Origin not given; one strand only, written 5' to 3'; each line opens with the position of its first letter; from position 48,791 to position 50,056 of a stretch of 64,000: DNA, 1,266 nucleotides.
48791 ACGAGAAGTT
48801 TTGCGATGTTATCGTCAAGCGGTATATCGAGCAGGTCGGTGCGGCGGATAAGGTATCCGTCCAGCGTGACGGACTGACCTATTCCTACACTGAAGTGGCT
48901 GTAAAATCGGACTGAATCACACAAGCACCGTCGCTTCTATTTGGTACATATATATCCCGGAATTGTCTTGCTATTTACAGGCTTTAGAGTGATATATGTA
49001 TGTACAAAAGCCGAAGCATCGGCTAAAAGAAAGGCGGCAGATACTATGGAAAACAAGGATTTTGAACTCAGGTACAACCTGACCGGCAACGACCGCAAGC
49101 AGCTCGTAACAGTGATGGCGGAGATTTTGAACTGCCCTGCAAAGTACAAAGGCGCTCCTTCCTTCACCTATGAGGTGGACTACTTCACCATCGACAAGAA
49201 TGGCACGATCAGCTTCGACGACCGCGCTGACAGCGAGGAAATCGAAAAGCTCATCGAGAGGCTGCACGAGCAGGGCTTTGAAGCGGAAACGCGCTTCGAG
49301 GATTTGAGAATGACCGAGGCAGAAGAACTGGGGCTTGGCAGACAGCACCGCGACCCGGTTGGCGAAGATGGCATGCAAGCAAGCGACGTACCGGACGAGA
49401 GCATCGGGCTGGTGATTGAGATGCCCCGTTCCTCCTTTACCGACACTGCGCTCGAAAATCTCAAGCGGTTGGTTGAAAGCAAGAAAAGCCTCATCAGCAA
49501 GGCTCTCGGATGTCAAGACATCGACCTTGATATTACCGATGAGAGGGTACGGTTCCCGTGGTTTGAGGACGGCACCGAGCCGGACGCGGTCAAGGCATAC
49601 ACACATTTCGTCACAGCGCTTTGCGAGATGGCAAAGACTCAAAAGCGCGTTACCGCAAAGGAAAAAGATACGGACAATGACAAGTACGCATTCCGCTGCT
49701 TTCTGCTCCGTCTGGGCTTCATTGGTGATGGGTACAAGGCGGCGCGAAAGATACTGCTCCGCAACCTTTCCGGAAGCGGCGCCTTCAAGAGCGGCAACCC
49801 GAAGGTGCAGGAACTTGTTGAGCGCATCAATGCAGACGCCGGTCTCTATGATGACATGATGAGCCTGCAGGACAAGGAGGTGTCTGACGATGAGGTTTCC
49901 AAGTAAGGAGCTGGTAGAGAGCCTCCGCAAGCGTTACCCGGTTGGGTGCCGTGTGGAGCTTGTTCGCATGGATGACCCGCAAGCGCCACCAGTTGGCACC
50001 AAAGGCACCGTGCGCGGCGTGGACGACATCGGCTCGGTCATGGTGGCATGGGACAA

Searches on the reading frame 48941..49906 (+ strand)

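Call 72: search_protein_families(library=phrogs, proteins=[window:48941-49906:+], max_evalue=0.001)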
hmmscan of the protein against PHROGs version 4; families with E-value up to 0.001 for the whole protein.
window:48941-49906:+ (321 aa): 1 family
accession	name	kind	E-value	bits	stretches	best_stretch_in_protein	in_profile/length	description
phrog_2443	-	other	7.2e-69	234.2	1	26-294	138-425/801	amidoligase enzyme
